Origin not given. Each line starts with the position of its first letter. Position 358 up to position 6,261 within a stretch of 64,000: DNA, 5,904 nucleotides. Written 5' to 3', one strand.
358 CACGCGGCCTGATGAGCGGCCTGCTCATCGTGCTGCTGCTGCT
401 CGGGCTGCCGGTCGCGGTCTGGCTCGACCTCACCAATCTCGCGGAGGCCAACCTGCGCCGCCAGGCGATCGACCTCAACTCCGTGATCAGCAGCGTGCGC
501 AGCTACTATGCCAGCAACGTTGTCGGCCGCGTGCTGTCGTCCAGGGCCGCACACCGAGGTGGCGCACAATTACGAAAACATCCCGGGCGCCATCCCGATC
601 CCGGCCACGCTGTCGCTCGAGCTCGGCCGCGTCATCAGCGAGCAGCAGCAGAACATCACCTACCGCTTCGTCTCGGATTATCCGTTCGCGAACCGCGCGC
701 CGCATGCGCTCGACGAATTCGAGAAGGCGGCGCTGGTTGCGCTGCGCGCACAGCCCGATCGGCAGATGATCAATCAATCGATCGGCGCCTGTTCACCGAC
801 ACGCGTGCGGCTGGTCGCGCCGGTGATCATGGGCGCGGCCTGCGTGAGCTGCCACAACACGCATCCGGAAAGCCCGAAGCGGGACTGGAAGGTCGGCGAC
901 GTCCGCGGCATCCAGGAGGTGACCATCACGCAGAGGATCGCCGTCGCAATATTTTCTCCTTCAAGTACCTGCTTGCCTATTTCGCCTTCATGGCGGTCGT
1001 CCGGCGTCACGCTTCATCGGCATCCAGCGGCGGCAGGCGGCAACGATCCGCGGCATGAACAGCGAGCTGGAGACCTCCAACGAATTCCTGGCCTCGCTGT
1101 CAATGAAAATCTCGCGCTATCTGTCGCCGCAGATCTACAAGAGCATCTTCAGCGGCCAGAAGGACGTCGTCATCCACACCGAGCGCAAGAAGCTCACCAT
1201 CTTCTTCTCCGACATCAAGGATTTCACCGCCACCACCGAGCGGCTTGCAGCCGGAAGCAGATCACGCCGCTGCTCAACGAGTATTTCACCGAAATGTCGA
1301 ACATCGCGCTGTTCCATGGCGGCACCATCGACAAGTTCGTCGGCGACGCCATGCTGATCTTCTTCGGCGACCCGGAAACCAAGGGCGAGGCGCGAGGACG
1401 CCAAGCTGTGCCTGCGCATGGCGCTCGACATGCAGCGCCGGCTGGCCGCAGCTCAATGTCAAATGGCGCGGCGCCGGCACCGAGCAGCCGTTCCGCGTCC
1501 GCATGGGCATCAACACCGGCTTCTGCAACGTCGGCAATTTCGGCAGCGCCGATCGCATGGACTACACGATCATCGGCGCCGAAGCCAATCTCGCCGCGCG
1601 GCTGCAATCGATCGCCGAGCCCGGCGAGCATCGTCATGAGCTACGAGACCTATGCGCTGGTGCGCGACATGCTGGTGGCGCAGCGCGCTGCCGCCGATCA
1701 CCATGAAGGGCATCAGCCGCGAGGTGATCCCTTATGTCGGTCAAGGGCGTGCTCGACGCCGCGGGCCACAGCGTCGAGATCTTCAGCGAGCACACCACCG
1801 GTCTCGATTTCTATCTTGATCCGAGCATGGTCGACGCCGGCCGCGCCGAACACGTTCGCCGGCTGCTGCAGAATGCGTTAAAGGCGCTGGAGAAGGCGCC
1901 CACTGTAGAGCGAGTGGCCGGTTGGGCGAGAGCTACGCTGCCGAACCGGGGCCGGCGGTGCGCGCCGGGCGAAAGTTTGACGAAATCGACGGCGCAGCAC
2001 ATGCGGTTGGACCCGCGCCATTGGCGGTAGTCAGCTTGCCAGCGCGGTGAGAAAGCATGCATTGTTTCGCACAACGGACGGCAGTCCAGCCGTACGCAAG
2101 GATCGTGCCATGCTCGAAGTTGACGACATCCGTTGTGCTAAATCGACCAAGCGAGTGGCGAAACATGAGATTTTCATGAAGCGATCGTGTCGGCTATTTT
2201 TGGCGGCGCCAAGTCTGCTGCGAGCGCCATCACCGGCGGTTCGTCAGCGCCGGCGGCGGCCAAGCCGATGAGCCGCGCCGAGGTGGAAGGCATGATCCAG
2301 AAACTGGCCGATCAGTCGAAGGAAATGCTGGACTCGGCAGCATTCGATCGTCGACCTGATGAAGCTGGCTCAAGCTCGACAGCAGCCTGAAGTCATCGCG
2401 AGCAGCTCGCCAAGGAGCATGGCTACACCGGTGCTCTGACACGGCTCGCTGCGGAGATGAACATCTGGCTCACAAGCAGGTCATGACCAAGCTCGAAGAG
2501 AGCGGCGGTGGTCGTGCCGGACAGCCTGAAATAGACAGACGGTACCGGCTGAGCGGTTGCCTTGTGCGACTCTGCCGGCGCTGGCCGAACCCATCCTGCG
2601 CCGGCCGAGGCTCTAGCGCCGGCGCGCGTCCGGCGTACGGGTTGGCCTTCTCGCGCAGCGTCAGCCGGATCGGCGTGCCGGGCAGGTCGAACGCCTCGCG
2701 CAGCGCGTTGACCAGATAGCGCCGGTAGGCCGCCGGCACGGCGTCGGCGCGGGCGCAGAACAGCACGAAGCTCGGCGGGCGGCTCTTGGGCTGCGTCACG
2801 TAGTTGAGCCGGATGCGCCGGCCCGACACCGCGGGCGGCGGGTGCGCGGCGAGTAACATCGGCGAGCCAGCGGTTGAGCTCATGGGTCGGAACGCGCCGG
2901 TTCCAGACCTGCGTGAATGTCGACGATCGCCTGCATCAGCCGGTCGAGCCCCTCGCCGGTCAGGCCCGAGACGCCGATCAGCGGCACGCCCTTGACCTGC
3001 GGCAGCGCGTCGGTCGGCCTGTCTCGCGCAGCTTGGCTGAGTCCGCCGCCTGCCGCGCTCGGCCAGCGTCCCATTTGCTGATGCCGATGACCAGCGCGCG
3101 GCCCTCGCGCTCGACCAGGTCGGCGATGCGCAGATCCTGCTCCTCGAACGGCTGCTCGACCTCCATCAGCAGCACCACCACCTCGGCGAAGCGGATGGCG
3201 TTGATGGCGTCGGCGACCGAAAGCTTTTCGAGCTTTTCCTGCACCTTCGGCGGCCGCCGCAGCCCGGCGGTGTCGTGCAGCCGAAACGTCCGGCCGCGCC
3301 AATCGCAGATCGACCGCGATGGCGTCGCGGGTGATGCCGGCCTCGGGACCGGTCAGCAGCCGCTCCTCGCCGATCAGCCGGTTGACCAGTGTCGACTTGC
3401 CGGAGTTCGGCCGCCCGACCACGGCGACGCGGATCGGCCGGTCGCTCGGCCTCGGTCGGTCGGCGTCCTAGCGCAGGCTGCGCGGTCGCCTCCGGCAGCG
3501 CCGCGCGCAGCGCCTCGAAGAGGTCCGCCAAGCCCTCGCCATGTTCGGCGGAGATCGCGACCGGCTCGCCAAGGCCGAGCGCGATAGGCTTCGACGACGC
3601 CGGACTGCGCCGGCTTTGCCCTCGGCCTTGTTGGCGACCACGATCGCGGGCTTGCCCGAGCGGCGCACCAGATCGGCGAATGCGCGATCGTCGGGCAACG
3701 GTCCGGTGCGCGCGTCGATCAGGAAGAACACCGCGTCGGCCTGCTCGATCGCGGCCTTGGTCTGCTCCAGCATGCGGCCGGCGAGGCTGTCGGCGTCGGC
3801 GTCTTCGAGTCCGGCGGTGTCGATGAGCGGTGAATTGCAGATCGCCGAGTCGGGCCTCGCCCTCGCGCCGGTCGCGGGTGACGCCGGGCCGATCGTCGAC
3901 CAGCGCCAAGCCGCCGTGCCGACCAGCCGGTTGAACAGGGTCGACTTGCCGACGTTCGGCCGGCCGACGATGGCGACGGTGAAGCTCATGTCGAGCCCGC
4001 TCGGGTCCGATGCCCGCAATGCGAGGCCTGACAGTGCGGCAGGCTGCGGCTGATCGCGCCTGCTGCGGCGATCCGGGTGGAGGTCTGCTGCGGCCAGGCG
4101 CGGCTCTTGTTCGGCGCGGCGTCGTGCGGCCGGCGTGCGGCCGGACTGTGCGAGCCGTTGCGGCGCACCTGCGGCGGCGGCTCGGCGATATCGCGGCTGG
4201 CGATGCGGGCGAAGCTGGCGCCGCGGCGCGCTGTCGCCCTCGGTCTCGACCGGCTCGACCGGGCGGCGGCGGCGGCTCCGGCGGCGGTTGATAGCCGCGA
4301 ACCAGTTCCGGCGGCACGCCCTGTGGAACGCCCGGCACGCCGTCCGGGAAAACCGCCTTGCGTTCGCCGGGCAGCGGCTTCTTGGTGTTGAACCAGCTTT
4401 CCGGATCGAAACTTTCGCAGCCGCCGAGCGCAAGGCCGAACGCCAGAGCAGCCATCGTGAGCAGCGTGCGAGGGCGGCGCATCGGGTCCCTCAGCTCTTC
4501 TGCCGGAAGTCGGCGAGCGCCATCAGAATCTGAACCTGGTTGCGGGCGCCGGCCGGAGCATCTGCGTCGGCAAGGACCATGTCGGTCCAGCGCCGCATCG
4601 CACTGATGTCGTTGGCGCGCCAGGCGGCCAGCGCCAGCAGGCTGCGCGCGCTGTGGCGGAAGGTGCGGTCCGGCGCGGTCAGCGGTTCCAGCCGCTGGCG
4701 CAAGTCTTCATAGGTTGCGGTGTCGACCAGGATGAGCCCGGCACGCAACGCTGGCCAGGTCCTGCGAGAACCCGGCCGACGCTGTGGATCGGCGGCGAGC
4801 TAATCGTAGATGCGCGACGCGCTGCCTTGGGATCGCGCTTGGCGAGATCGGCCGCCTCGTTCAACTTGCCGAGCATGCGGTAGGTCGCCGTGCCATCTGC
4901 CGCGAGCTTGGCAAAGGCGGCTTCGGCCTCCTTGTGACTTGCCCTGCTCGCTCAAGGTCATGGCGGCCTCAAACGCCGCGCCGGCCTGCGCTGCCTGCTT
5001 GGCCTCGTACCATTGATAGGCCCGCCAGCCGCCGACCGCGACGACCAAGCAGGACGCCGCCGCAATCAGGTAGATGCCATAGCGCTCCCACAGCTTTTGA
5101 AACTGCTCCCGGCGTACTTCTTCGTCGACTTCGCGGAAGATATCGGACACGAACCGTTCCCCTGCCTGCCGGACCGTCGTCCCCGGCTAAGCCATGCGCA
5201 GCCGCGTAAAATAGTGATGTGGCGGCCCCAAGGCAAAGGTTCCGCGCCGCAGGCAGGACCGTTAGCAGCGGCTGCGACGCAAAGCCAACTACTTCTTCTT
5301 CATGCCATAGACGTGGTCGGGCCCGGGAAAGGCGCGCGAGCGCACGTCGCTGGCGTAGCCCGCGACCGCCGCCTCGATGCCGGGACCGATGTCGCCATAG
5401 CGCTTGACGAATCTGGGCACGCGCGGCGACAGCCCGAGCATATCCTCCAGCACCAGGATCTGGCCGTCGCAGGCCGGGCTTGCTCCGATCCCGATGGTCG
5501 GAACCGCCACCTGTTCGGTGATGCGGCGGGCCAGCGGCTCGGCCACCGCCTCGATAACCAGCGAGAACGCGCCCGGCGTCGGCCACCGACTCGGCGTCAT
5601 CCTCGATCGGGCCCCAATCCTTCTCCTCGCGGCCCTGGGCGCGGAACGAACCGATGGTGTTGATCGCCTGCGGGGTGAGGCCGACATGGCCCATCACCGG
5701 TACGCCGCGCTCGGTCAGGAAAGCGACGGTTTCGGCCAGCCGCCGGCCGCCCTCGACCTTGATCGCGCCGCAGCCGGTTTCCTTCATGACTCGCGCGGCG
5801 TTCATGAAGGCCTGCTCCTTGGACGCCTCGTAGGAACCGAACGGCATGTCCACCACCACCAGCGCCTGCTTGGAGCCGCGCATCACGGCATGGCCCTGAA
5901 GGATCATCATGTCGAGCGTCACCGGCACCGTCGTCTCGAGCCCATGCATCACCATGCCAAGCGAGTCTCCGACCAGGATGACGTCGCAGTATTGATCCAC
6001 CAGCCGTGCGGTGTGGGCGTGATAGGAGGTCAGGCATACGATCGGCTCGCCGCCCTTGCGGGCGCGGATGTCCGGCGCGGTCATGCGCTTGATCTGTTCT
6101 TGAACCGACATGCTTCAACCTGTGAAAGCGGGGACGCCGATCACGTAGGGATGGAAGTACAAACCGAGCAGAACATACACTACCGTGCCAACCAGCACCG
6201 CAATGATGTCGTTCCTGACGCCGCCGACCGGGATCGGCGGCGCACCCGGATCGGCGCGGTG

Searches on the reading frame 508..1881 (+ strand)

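Call 20: search_protein_families(library=pfam, proteins=[window:508-1881:+], max_evalue=0.001)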
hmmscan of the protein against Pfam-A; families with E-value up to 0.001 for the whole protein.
window:508-1881:+ (457 aa): 1 family
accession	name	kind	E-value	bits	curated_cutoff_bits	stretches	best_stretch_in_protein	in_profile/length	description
PF11845.13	Tll0287-like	-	2.4e-18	67.4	24.1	1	29-140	34-143/144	Tll0287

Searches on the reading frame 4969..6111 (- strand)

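Call 20: search_protein_families(library=pfam, proteins=[window:4969-6111:-], max_evalue=0.001)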
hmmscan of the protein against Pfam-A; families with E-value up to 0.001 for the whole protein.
window:4969-6111:- (380 aa): 1 family
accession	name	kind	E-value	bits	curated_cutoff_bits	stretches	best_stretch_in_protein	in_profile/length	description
PF02548.21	Pantoate_transf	-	2.5e-64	217.7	28.7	1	10-181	2-175/259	Ketopantoate hydroxymethyltransferase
